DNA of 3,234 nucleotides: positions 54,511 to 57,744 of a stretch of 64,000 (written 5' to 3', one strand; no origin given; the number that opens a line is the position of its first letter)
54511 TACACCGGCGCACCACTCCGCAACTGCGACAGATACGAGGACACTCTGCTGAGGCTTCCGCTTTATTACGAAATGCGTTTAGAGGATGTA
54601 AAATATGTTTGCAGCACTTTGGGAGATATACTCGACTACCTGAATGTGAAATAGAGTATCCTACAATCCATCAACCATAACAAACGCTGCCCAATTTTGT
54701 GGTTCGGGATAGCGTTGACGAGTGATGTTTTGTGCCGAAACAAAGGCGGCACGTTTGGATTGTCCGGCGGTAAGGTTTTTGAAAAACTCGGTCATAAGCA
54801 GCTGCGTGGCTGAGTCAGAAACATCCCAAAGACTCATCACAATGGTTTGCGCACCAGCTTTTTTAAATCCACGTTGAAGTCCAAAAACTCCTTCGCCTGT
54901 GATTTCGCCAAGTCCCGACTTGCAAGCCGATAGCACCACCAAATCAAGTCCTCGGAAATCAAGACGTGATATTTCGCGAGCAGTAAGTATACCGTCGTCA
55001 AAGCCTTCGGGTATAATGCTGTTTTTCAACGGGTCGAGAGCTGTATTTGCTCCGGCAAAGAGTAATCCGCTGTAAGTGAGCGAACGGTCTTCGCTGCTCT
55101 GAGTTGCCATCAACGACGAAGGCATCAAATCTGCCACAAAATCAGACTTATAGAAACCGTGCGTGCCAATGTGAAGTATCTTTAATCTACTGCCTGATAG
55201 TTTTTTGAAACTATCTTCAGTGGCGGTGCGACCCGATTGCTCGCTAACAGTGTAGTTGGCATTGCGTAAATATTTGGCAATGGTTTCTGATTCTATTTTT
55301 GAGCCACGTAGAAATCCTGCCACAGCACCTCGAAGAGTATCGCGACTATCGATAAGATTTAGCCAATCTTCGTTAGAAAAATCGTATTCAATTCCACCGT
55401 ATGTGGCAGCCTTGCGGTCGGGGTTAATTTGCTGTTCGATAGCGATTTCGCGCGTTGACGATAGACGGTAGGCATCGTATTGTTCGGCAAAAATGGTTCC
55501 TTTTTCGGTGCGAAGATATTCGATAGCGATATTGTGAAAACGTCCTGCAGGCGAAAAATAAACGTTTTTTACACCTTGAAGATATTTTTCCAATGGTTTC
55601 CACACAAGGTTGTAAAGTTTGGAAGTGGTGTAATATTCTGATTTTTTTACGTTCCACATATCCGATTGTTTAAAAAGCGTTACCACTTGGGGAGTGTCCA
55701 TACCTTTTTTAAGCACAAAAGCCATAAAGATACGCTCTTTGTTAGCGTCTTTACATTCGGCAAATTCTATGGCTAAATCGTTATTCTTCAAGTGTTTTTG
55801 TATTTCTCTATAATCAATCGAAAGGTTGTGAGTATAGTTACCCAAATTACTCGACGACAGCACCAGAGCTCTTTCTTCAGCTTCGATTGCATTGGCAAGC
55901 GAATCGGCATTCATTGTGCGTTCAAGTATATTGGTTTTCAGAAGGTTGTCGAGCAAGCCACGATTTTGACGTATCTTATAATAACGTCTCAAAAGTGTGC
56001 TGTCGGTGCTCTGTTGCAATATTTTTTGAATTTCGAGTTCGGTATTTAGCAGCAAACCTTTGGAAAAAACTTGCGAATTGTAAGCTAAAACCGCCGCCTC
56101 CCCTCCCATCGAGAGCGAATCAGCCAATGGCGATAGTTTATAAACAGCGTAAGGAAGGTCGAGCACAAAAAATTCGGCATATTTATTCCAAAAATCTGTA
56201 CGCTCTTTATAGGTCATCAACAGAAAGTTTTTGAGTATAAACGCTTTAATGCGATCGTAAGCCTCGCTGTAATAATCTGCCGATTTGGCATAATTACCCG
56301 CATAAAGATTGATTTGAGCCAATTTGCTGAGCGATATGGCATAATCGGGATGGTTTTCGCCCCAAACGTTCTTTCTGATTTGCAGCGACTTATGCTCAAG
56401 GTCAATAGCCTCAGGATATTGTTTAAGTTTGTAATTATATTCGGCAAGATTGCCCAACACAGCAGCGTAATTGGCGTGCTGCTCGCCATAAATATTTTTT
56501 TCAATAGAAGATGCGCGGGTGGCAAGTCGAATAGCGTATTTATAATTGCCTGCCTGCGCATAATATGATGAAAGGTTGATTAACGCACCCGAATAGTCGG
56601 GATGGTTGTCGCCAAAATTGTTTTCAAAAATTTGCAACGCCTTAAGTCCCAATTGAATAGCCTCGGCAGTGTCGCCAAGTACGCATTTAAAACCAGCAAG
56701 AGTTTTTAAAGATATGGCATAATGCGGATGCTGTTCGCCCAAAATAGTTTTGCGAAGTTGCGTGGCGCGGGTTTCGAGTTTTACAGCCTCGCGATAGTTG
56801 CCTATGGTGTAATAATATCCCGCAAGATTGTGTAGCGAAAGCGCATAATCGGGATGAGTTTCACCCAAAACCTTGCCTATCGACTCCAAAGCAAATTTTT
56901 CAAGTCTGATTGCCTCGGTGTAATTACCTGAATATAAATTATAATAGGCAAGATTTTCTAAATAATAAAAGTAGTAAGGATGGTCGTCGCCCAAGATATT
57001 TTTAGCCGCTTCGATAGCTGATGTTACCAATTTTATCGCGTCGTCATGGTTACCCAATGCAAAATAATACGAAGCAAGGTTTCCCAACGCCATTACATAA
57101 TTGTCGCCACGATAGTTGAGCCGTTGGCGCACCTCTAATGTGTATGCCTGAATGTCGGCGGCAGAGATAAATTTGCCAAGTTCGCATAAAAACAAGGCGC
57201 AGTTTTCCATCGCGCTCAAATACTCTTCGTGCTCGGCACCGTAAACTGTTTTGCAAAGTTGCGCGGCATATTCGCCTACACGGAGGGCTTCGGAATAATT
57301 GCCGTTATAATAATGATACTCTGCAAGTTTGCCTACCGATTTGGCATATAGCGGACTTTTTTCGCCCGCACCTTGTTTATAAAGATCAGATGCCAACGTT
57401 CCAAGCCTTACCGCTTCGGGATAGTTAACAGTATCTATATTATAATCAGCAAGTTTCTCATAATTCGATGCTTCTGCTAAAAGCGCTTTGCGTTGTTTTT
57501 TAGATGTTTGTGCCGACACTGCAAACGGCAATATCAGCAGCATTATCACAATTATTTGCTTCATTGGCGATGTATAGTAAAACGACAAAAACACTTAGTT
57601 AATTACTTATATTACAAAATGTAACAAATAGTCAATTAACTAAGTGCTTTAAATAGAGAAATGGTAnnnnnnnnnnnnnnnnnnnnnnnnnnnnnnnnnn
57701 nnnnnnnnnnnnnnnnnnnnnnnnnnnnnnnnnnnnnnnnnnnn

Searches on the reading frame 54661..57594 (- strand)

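Call 19: search_protein_families(library=pfam, proteins=[window:54661-57594:-], max_evalue=0.001)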
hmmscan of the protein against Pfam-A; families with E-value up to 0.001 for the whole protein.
window:54661-57594:- (977 aa): 9 families
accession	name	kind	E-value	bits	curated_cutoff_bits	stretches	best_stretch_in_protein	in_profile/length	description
PF13424.12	TPR_12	-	4.2e-55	184.3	30.1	6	377-448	3-74/77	Tetratricopeptide repeat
PF12770.12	CHAT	-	4.6e-50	171.1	24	1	658-974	5-287/289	CHAT domain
PF13374.12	TPR_10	-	1.3e-45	152.5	27.5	3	251-291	2-42/42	Tetratricopeptide repeat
PF24885.1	TPR_NPHP3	-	2.4e-25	89.8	100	3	298-409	104-215/239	Nephrocystin-3 TPR domain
PF07719.23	TPR_2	-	8.4e-17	60.3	27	0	169-199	3-33/34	Tetratricopeptide repeat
PF14559.12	TPR_19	-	8.3e-06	26.5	25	0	169-199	27-57/68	Tetratricopeptide repeat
PF13432.12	TPR_16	-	1.5e-05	25.8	32.7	0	173-230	3-52/65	Tetratricopeptide repeat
PF13431.12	TPR_17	-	0.00037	21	24.4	0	245-271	7-33/34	Tetratricopeptide repeat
PF13428.12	TPR_14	-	0.00089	20.2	23.5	0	173-198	7-32/44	Tetratricopeptide repeat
